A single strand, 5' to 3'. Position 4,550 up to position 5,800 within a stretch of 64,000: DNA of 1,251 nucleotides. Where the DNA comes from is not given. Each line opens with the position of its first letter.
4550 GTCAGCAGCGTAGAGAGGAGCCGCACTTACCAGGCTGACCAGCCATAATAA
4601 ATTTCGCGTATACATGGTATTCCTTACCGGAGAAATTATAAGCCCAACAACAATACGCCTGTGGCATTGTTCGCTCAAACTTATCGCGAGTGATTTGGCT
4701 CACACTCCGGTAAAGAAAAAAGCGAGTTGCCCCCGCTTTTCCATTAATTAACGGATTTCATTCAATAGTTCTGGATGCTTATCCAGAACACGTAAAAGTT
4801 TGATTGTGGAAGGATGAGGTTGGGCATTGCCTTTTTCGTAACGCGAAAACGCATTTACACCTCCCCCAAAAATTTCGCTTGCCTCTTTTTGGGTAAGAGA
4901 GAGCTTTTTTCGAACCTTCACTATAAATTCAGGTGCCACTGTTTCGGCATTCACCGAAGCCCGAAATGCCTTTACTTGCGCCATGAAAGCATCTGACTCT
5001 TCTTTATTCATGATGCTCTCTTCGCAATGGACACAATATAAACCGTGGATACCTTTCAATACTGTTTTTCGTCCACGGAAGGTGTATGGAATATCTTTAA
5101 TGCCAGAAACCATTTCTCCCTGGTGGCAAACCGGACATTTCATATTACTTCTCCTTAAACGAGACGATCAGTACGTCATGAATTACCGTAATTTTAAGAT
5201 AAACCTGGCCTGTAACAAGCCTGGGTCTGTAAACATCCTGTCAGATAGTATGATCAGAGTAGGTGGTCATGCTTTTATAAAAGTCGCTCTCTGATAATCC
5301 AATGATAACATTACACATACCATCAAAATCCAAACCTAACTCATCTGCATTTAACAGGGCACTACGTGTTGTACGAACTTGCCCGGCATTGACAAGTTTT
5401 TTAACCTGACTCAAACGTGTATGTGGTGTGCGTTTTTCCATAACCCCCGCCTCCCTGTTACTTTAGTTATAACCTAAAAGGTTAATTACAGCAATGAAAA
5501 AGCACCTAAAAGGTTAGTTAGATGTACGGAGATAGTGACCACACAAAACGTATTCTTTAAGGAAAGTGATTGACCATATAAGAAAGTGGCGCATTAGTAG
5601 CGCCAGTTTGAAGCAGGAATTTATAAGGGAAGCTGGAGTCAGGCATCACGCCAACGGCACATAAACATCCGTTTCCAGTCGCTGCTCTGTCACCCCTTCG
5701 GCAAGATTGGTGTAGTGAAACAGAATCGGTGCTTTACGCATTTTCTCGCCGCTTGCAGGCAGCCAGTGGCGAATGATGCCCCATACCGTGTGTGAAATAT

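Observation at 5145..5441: MqsR toxin gene carries an in-frame TGA at codon 67 while the MqsA antitoxin is intact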

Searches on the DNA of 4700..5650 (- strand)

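Call 3: search_dna_similar(query=window:4748-5560:-, collection=ecoli_genomes, mode=near, max_rows=40)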
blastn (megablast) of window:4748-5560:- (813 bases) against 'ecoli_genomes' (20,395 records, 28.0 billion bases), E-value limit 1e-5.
Records with a match: 2298; places in all: 2311; records where one place covers at least 80% of the query: 2283.
Genomes with a match: 2298 of 5426; with a place that covers at least 80% of the query: 2283. Places per genome that has any: lowest 1, median 1, highest 2. On chromosomes: 2311 places; on plasmids: 0.
Best place of each record, by identity: >=99% 2298.
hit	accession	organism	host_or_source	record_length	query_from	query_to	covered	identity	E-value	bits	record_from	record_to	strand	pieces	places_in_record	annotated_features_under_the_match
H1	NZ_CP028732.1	Escherichia coli strain H3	Homo sapiens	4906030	1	813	100%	100.0%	0e+0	1502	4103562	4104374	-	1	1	mqsA: type II toxin-antitoxin system antitoxin MqsA | mqsR: type II toxin-antitoxin system toxin MqsR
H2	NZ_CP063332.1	Escherichia coli strain BS74R-D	Homo sapiens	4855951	1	813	100%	100.0%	0e+0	1502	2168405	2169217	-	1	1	mqsA: type II toxin-antitoxin system antitoxin MqsA | mqsR: type II toxin-antitoxin system toxin MqsR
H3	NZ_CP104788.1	Escherichia coli strain SHP24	swine faeces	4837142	1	813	100%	100.0%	0e+0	1502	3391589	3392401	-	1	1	mqsA: type II toxin-antitoxin system antitoxin MqsA | mqsR: type II toxin-antitoxin system toxin MqsR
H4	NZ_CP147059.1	Escherichia coli strain JKHS016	hospital wastewater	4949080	1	813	100%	100.0%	0e+0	1502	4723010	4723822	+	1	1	mqsA: type II toxin-antitoxin system antitoxin MqsA | mqsR: type II toxin-antitoxin system toxin MqsR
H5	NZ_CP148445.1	Escherichia coli strain Z1323CEC0010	Chicken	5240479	1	813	100%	100.0%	0e+0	1502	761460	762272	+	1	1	mqsA: type II toxin-antitoxin system antitoxin MqsA | mqsR: type II toxin-antitoxin system toxin MqsR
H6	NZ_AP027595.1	Escherichia coli strain LR-64-2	Homo sapiens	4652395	1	813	100%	100.0%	0e+0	1502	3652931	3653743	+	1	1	mqsA: type II toxin-antitoxin system antitoxin MqsA | mqsR: type II toxin-antitoxin system toxin MqsR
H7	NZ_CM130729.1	Escherichia coli strain IAL7250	Homo sapiens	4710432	1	813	100%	100.0%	0e+0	1502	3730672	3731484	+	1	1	mqsA: type II toxin-antitoxin system antitoxin MqsA | mqsR: type II toxin-antitoxin system toxin MqsR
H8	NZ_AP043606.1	Escherichia coli strain AST198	Homo sapiens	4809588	1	813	100%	100.0%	0e+0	1502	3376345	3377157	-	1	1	mqsA: type II toxin-antitoxin system antitoxin MqsA | mqsR: type II toxin-antitoxin system toxin MqsR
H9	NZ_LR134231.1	Escherichia coli strain NCTC9087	missing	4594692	1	813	100%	100.0%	0e+0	1502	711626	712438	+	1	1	mqsA: type II toxin-antitoxin system antitoxin MqsA | mqsR: type II toxin-antitoxin system toxin MqsR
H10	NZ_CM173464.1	Escherichia coli strain E423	cloacal swab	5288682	1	813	100%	100.0%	0e+0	1502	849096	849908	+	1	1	mqsA: type II toxin-antitoxin system antitoxin MqsA | mqsR: type II toxin-antitoxin system toxin MqsR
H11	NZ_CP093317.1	Escherichia coli strain HUM3355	Homo sapiens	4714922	1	813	100%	99.9%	0e+0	1514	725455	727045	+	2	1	IS1-like element IS1A family transposase | mqsA: type II toxin-antitoxin system antitoxin MqsA | mqsR: type II toxin-antitoxin system toxin MqsR (x2)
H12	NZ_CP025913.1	Escherichia coli strain 203740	Homo sapiens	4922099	1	813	100%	99.9%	0e+0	1514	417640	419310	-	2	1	IS1 family transposase | mqsA: type II toxin-antitoxin system antitoxin MqsA | mqsR: type II toxin-antitoxin system toxin MqsR (x2)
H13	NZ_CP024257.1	Escherichia coli O25:H16 strain F5505-C1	missing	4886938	1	813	100%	99.9%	0e+0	1514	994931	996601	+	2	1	IS1 family transposase | mqsA: type II toxin-antitoxin system antitoxin MqsA | mqsR: type II toxin-antitoxin system toxin MqsR (x2)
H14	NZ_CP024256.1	Escherichia coli strain ATCC 43886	Homo sapiens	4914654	1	813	100%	99.9%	0e+0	1514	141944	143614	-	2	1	IS1 family transposase | mqsA: type II toxin-antitoxin system antitoxin MqsA | mqsR: type II toxin-antitoxin system toxin MqsR (x2)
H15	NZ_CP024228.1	Escherichia coli O25:NM strain 2014EL-1343-2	missing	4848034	1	813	100%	99.9%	0e+0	1514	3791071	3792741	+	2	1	IS1 family transposase | mqsA: type II toxin-antitoxin system antitoxin MqsA | mqsR: type II toxin-antitoxin system toxin MqsR (x2)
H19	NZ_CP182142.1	Escherichia coli strain CUPF09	Pig Feces, Farm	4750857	1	813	100%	99.9%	0e+0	1512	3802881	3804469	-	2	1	IS1 family transposase | mqsA: type II toxin-antitoxin system antitoxin MqsA | mqsR: type II toxin-antitoxin system toxin MqsR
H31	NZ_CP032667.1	Escherichia coli str. K-12 substr. MG1655 strain K-12 ...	Laboratory strain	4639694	1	813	100%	99.9%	0e+0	1496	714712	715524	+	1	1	mqsA: type II toxin-antitoxin system antitoxin MqsA | mqsR: type II toxin-antitoxin system toxin MqsR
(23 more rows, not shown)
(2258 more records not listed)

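Call 5: get_annotated_region(hit=H1, flank=3000)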
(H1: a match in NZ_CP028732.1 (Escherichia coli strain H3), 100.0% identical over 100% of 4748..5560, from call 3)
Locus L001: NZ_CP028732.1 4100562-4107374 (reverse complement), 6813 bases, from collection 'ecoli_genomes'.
description: Escherichia coli strain H3 chromosome, complete genome
organism: Escherichia coli strain H3 (NCBI taxid 562)
replicon: chromosome; assembly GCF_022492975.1
host: Homo sapiens; source: feces; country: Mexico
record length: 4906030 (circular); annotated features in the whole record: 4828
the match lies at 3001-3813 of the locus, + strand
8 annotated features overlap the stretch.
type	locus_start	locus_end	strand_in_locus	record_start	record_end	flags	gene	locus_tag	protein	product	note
CDS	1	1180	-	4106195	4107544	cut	qseC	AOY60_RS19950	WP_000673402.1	quorum sensing histidine kinase QseC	-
CDS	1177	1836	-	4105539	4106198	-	qseB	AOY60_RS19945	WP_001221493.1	quorum sensing response regulator transcription factor QseB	-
CDS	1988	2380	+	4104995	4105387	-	ygiW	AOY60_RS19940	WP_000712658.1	OB fold stress tolerance protein YgiW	-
CDS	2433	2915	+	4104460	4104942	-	ygiV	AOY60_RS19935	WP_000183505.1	AraC family transcriptional regulator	-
CDS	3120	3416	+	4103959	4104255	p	mqsR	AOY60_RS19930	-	type II toxin-antitoxin system toxin MqsR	internal stop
CDS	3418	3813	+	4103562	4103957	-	mqsA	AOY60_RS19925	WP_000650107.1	type II toxin-antitoxin system antitoxin MqsA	-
CDS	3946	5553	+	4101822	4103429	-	ygiS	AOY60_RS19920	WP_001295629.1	ABC transporter substrate-binding protein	-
CDS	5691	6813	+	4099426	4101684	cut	parC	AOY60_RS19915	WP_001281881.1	DNA topoisomerase IV subunit A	-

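Call 6: get_annotated_region(hit=H31, flank=3000)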
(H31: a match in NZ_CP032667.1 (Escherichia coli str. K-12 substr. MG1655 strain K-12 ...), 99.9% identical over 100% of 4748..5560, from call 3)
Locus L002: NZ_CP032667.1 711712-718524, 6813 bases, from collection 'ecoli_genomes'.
description: Escherichia coli str. K-12 substr. MG1655 strain K-12 chromosome, complete genome
organism: Escherichia coli str. K-12 substr. MG1655 strain K-12 substr. MG1655 (NCBI taxid 511145)
replicon: chromosome; assembly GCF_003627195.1
host: -; source: Laboratory strain; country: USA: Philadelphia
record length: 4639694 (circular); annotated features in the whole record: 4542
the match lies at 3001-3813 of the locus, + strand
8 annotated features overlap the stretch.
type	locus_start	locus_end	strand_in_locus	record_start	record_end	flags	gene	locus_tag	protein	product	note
CDS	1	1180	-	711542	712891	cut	qseC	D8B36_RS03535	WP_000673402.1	quorum sensing histidine kinase QseC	-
CDS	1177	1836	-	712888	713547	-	qseB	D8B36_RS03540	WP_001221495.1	quorum sensing response regulator transcription factor QseB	-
CDS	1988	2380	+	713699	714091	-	ygiW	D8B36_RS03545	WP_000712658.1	OB fold stress tolerance protein YgiW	-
CDS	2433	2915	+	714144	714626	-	ygiV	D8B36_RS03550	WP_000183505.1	AraC family transcriptional regulator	-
CDS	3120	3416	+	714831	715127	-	mqsR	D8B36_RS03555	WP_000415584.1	type II toxin-antitoxin system toxin MqsR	-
CDS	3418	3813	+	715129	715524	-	mqsA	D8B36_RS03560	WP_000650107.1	type II toxin-antitoxin system antitoxin MqsA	-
CDS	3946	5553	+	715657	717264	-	ygiS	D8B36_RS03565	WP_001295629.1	ABC transporter substrate-binding protein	-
CDS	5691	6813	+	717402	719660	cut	parC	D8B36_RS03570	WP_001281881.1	DNA topoisomerase IV subunit A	-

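Call 8: search_dna_similar(query=window:5212-5272:-, collection=ecoli_genomes, mode=near, max_rows=60)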
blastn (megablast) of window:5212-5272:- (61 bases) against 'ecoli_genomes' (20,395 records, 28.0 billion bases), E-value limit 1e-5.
Records with a match: 2298; places in all: 2298; records where one place covers at least 80% of the query: 2298.
Genomes with a match: 2298 of 5426; with a place that covers at least 80% of the query: 2298. Places per genome that has any: lowest 1, median 1, highest 1. On chromosomes: 2298 places; on plasmids: 0.
Best place of each record, by identity: >=99% 16; 95-99% 2282.
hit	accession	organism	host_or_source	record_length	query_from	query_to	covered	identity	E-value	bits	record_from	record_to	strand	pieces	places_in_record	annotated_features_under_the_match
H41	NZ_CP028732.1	Escherichia coli strain H3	Homo sapiens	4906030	1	61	100%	100.0%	5e-23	113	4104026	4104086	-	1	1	mqsR: type II toxin-antitoxin system toxin MqsR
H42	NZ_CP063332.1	Escherichia coli strain BS74R-D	Homo sapiens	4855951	1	61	100%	100.0%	5e-23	113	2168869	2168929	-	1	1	mqsR: type II toxin-antitoxin system toxin MqsR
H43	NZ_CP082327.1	Escherichia coli strain B2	swine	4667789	1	61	100%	100.0%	5e-23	113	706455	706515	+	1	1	mqsR: type II toxin-antitoxin system toxin MqsR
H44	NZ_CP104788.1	Escherichia coli strain SHP24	swine faeces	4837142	1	61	100%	100.0%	5e-23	113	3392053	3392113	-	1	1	mqsR: type II toxin-antitoxin system toxin MqsR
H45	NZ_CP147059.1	Escherichia coli strain JKHS016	hospital wastewater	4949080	1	61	100%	100.0%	5e-23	113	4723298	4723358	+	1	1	mqsR: type II toxin-antitoxin system toxin MqsR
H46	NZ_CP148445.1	Escherichia coli strain Z1323CEC0010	Chicken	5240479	1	61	100%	100.0%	5e-23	113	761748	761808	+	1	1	mqsR: type II toxin-antitoxin system toxin MqsR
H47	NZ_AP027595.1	Escherichia coli strain LR-64-2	Homo sapiens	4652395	1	61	100%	100.0%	5e-23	113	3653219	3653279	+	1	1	mqsR: type II toxin-antitoxin system toxin MqsR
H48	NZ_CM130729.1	Escherichia coli strain IAL7250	Homo sapiens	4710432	1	61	100%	100.0%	5e-23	113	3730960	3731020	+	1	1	mqsR: type II toxin-antitoxin system toxin MqsR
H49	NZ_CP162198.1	Escherichia coli strain STK39-3-E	Coriander, import product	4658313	1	61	100%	100.0%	5e-23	113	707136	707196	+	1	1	mqsR: type II toxin-antitoxin system toxin MqsR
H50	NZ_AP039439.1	Escherichia coli strain EC529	Gallus gallus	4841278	1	61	100%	100.0%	5e-23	113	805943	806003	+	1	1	mqsR: type II toxin-antitoxin system toxin MqsR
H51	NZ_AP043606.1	Escherichia coli strain AST198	Homo sapiens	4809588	1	61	100%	100.0%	5e-23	113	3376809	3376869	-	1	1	mqsR: type II toxin-antitoxin system toxin MqsR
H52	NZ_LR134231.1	Escherichia coli strain NCTC9087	missing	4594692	1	61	100%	100.0%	5e-23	113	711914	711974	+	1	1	mqsR: type II toxin-antitoxin system toxin MqsR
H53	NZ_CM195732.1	Escherichia coli strain P377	Lettuce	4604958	1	61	100%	100.0%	5e-23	113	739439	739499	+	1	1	mqsR: type II toxin-antitoxin system toxin MqsR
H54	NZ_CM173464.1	Escherichia coli strain E423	cloacal swab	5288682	1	61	100%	100.0%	5e-23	113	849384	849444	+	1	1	mqsR: type II toxin-antitoxin system toxin MqsR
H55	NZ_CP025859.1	Escherichia coli strain 504239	Homo sapiens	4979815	1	61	100%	98.4%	2e-21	108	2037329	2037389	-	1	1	mqsR: type II toxin-antitoxin system toxin MqsR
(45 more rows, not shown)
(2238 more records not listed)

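Call 21: get_annotated_region(hit=H41, flank=20000)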
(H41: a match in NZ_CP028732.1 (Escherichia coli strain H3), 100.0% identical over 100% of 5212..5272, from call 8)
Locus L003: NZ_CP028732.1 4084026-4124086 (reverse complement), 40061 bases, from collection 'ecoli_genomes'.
description: Escherichia coli strain H3 chromosome, complete genome
organism: Escherichia coli strain H3 (NCBI taxid 562)
replicon: chromosome; assembly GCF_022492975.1
host: Homo sapiens; source: feces; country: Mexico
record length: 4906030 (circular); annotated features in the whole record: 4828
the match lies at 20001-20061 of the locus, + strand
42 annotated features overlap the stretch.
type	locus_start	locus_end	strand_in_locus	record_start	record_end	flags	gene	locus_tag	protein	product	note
CDS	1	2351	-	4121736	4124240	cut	-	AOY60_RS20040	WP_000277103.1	fimbria/pilus outer membrane usher protein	-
CDS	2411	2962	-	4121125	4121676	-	ygiL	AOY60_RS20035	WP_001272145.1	fimbrial-like protein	-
CDS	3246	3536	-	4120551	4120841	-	ubiK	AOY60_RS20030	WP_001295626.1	ubiquinone biosynthesis accessory factor UbiK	-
riboswitch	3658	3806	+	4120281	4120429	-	-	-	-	riboswitch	FMN riboswitch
CDS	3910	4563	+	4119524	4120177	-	ribB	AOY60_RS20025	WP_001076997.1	3,4-dihydroxy-2-butanone-4-phosphate synthase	-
CDS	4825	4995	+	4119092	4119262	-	yqiD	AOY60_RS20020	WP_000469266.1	protein YqiD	-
CDS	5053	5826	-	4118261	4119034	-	zupT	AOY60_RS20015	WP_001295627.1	zinc transporter ZupT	-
CDS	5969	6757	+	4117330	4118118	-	ygiD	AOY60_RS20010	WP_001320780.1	4,5-DOPA dioxygenase extradiol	-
CDS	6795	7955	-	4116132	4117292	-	ygiC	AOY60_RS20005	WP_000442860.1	glutathionylspermidine synthase family protein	-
CDS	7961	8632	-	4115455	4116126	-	ygiB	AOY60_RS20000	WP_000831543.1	DUF1190 family protein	-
CDS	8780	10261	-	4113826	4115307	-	tolC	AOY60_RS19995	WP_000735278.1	outer membrane channel protein TolC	-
CDS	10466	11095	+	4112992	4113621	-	nudF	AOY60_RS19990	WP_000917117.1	ADP-ribose diphosphatase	-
CDS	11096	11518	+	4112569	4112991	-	yqiB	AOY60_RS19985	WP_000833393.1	DUF1249 family protein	-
CDS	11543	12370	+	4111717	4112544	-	cpdA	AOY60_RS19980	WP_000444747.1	3',5'-cyclic-AMP phosphodiesterase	-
CDS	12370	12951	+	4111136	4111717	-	yqiA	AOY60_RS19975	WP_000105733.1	esterase YqiA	-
CDS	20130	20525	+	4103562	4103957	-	mqsA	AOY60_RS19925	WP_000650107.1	type II toxin-antitoxin system antitoxin MqsA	-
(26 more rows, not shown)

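Call 22: get_annotated_region(hit=H42, flank=20000)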
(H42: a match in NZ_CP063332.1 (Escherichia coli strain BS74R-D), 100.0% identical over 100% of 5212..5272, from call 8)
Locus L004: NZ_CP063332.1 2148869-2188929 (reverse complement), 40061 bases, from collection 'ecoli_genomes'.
description: Escherichia coli strain BS74R-D chromosome, complete genome
organism: Escherichia coli strain BS74R-D (NCBI taxid 562)
replicon: chromosome; assembly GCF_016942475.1
host: Homo sapiens; source: rectal swab; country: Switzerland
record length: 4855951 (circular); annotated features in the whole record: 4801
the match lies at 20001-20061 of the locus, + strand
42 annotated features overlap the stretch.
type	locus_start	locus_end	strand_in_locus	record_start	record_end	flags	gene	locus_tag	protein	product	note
CDS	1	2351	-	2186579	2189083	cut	-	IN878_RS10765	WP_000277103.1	fimbria/pilus outer membrane usher protein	-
CDS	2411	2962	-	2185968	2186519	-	ygiL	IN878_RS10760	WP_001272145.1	fimbrial-like protein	-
CDS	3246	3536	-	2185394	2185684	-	ubiK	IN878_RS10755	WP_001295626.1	ubiquinone biosynthesis accessory factor UbiK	-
riboswitch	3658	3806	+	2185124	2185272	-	-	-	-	riboswitch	FMN riboswitch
CDS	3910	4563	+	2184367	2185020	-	ribB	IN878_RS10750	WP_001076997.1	3,4-dihydroxy-2-butanone-4-phosphate synthase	-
CDS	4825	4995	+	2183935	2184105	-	yqiD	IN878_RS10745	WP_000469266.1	protein YqiD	-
CDS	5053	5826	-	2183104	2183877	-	zupT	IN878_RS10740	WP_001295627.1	zinc transporter ZupT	-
CDS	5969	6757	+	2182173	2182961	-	ygiD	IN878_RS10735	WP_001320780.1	4,5-DOPA dioxygenase extradiol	-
CDS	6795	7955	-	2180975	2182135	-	ygiC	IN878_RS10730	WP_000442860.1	glutathionylspermidine synthase family protein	-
CDS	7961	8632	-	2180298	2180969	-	ygiB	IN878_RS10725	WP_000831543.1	DUF1190 family protein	-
CDS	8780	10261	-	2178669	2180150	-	tolC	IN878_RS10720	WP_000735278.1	outer membrane channel protein TolC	-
CDS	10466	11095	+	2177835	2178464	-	nudF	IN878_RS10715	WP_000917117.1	ADP-ribose diphosphatase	-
CDS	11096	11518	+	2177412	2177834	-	yqiB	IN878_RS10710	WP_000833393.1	DUF1249 family protein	-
CDS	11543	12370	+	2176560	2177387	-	cpdA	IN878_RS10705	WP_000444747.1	3',5'-cyclic-AMP phosphodiesterase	-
CDS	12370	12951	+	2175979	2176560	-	yqiA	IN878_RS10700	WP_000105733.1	esterase YqiA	-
CDS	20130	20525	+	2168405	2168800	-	mqsA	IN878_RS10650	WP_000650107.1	type II toxin-antitoxin system antitoxin MqsA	-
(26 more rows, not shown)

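Call 23: get_annotated_region(hit=H43, flank=20000)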
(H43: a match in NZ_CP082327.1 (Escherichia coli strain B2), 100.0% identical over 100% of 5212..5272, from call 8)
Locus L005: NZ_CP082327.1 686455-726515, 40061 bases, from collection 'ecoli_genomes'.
description: Escherichia coli strain B2 chromosome, complete genome
organism: Escherichia coli strain B2 (NCBI taxid 562)
replicon: chromosome; assembly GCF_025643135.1
host: swine; source: pharyngeal; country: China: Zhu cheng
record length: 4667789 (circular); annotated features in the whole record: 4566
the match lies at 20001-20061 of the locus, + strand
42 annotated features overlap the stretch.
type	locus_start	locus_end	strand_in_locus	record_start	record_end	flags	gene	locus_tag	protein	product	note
CDS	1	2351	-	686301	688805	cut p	-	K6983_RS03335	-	fimbria/pilus outer membrane usher protein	internal stop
CDS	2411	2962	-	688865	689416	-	ygiL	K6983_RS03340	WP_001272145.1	fimbrial-like protein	-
CDS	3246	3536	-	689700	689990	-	ubiK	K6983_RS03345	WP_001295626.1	ubiquinone biosynthesis accessory factor UbiK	-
riboswitch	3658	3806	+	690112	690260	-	-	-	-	riboswitch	FMN riboswitch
CDS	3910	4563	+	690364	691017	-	ribB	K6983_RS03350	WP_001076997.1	3,4-dihydroxy-2-butanone-4-phosphate synthase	-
CDS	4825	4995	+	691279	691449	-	yqiD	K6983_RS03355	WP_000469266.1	protein YqiD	-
CDS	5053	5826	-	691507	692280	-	zupT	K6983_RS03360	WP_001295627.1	zinc transporter ZupT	-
CDS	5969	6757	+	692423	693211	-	ygiD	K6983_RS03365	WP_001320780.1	4,5-DOPA dioxygenase extradiol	-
CDS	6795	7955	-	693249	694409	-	ygiC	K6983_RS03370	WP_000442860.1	glutathionylspermidine synthase family protein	-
CDS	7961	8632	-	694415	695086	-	ygiB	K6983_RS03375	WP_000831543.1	DUF1190 family protein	-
CDS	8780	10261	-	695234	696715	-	tolC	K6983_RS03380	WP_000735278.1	outer membrane channel protein TolC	-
CDS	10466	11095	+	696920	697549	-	nudF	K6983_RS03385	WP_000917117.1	ADP-ribose diphosphatase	-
CDS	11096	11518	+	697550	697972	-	yqiB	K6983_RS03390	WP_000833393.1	DUF1249 family protein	-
CDS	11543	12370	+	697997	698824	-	cpdA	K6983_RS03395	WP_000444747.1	3',5'-cyclic-AMP phosphodiesterase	-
CDS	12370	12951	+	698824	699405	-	yqiA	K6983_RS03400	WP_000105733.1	esterase YqiA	-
CDS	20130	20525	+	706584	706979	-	mqsA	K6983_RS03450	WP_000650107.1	type II toxin-antitoxin system antitoxin MqsA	-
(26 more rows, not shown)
